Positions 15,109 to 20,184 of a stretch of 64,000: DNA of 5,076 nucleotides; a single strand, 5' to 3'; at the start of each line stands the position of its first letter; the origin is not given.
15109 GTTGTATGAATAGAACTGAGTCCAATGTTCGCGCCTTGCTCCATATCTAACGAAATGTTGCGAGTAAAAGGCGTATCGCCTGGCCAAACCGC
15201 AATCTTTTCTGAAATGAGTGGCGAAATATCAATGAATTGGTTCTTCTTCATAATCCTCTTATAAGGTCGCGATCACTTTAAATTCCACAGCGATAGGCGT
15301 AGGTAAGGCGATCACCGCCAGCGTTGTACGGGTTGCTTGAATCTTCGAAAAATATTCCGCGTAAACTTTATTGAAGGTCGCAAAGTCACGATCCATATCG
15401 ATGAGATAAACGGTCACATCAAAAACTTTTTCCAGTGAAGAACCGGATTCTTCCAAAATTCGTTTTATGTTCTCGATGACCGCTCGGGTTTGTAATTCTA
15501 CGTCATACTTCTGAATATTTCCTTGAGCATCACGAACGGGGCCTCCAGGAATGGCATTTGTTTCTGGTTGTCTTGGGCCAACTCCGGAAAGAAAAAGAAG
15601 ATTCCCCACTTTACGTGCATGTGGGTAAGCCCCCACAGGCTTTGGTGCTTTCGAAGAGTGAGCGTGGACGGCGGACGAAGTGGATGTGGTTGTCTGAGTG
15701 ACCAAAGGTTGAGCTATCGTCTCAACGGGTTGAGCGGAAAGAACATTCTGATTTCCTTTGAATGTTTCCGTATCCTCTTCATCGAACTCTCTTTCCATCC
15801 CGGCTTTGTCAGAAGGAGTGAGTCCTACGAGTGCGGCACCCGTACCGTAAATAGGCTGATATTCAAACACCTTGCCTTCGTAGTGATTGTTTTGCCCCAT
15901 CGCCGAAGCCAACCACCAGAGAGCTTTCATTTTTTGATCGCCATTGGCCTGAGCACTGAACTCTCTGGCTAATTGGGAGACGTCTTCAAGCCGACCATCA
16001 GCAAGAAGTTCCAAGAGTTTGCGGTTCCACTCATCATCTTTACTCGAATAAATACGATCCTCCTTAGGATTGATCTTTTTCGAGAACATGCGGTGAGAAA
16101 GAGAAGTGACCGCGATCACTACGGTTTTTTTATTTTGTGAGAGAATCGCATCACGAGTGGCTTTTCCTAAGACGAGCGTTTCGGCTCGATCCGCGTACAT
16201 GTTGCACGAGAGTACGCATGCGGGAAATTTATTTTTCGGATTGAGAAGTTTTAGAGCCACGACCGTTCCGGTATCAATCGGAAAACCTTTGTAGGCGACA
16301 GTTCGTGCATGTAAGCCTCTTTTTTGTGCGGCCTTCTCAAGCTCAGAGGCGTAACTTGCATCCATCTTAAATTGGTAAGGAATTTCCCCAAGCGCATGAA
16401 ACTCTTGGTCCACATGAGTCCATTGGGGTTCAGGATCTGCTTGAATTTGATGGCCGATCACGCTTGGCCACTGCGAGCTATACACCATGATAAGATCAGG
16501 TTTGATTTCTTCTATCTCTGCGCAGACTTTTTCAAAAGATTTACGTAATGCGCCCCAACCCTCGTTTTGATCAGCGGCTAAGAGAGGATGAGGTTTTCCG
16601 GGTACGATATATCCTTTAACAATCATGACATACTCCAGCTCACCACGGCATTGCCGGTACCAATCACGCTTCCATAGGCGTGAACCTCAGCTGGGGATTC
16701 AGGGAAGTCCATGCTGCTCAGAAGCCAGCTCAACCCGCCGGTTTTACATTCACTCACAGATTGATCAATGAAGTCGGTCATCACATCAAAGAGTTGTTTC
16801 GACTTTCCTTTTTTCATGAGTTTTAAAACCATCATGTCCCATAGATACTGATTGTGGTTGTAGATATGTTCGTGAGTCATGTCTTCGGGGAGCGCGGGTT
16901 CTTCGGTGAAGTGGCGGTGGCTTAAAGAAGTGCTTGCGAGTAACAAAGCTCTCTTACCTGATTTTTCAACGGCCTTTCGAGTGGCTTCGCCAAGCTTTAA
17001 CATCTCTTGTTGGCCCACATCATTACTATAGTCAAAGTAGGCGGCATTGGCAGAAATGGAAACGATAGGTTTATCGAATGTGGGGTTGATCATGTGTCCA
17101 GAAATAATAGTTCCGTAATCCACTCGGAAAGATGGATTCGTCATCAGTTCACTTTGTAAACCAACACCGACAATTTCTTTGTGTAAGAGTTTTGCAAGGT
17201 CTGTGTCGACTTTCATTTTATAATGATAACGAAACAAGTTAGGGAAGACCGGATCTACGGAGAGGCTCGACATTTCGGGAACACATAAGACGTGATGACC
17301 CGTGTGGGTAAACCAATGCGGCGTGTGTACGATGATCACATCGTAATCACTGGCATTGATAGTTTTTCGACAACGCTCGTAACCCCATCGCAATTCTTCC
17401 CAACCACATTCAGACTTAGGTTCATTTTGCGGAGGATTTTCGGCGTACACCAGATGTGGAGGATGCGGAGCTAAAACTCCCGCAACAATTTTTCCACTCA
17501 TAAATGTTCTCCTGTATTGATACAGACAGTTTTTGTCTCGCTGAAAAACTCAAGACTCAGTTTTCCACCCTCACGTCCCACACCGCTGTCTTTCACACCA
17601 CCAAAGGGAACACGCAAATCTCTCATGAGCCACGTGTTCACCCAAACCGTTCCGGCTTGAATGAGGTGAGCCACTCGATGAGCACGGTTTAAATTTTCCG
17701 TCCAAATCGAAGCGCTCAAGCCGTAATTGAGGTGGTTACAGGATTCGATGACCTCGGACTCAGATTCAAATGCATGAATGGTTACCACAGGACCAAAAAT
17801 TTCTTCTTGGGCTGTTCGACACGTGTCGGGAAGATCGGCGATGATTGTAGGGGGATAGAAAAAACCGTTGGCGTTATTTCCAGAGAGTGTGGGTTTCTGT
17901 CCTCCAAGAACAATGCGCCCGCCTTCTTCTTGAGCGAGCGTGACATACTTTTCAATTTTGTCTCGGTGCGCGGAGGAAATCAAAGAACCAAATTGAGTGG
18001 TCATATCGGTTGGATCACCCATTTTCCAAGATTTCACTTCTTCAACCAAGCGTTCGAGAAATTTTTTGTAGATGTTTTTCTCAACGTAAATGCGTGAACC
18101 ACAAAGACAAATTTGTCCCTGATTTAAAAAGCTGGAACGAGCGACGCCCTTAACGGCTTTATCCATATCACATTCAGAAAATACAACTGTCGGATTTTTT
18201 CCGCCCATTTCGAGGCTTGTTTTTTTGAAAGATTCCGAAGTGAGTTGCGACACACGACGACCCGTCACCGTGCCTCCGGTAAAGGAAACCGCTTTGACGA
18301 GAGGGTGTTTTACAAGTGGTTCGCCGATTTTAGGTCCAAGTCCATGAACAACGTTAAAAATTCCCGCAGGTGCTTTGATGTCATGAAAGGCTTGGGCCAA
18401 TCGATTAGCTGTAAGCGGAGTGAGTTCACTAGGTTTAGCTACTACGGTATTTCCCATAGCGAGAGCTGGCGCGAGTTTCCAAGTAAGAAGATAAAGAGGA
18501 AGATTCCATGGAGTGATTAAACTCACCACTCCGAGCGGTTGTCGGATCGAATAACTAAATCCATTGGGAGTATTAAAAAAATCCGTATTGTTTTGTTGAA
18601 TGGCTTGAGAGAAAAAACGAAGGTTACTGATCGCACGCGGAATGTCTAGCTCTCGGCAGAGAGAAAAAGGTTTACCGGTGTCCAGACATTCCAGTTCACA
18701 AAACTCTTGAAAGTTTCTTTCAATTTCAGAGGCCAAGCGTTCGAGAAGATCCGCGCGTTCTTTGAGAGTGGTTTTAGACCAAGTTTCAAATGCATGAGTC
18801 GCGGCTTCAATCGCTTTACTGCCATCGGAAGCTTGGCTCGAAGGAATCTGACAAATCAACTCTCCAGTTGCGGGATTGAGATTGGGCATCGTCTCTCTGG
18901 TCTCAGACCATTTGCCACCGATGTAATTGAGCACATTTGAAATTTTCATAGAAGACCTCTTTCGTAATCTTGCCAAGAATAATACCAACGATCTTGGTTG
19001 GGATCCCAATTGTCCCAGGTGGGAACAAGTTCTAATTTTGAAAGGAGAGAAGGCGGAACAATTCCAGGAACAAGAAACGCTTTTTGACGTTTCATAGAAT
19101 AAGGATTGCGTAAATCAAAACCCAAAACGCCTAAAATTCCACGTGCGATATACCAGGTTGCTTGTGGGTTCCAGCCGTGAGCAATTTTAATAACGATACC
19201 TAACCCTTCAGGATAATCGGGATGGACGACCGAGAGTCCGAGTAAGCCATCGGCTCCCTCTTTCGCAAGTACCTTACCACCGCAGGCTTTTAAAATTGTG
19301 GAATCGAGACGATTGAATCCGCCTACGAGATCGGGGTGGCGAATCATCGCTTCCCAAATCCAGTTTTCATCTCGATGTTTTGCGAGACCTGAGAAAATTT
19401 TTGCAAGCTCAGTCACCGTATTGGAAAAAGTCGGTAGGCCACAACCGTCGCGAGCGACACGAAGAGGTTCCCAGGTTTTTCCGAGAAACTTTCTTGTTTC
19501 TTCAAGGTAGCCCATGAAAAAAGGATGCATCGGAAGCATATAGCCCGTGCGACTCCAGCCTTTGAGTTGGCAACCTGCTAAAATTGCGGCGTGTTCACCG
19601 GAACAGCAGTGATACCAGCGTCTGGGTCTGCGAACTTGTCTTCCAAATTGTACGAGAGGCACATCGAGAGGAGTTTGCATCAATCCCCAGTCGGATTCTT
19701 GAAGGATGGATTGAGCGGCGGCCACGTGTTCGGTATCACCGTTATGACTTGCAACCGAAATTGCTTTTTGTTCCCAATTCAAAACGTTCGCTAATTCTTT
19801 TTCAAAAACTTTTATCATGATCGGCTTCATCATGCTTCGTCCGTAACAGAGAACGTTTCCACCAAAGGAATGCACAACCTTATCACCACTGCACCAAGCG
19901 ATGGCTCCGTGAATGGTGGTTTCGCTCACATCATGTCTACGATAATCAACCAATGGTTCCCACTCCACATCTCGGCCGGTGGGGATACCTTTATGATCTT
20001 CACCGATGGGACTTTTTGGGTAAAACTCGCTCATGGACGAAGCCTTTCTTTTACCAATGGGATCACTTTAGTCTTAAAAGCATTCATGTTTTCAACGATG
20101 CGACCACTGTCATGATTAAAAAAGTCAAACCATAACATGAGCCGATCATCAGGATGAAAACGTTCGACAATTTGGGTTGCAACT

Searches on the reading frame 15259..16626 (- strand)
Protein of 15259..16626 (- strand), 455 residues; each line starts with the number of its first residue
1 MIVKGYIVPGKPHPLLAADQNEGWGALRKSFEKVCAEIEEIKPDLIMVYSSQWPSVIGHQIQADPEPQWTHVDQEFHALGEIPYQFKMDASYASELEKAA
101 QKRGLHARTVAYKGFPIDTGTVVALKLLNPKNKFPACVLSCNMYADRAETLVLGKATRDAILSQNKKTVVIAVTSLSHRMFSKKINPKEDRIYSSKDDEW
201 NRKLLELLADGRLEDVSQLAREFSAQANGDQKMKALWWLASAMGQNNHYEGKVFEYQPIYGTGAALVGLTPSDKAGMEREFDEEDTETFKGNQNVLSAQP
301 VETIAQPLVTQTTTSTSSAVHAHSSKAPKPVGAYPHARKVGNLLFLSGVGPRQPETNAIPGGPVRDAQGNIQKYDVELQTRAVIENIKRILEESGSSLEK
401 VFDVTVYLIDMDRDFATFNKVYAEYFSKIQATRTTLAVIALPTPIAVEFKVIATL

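Call 21: search_protein_families(library=pfam, proteins=[window:15259-16626:-], max_evalue=0.0001)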
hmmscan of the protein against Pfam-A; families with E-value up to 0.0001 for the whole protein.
window:15259-16626:- (455 aa): 2 families
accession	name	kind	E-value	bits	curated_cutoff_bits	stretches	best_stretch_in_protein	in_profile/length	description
PF01042.26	Ribonuc_L-PSP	-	1.3e-24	86.9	27.3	1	326-454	3-120/121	Endoribonuclease L-PSP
PF02900.23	LigB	-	1.5e-22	80.4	26.3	1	20-266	20-268/269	Catalytic LigB subunit of aromatic ring-opening dioxygenase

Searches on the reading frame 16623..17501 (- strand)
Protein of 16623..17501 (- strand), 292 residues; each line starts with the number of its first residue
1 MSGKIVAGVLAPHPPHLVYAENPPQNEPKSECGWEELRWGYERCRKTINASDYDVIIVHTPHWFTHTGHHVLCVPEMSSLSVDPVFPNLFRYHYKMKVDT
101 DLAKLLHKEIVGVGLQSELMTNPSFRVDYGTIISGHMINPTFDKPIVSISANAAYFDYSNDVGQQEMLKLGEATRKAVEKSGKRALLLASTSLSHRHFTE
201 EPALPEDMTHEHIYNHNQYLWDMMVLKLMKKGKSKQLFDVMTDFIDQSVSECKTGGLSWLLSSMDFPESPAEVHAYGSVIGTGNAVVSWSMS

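Call 21: search_protein_families(library=pfam, proteins=[window:16623-17501:-], max_evalue=0.0001)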
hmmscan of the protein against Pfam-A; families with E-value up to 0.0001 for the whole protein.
window:16623-17501:- (292 aa): 1 family
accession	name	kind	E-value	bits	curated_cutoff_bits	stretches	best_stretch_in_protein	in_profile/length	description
PF02900.23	LigB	-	3.1e-24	85.9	26.3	1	10-279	4-261/269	Catalytic LigB subunit of aromatic ring-opening dioxygenase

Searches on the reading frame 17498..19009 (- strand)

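Call 21: search_protein_families(library=pfam, proteins=[window:17498-19009:-], max_evalue=0.0001)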
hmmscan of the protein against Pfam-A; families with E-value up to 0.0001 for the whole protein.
window:17498-19009:- (503 aa): 2 families
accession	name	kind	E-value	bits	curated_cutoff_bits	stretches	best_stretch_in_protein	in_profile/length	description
PF00171.27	Aldedh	-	3.7e-169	563.6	23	1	37-495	4-461/461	Aldehyde dehydrogenase family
PF05893.19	LuxC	-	2.1e-08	33.9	21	1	148-335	79-269/401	Acyl-CoA reductase (LuxC)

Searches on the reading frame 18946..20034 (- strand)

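Call 21: search_protein_families(library=pfam, proteins=[window:18946-20034:-], max_evalue=0.0001)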
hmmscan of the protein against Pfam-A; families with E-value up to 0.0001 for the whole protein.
window:18946-20034:- (362 aa): 1 family
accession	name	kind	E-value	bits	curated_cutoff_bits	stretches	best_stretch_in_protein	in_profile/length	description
PF06089.17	Asparaginase_II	-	3.9e-49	167.8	25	1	30-309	2-295/322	L-asparaginase II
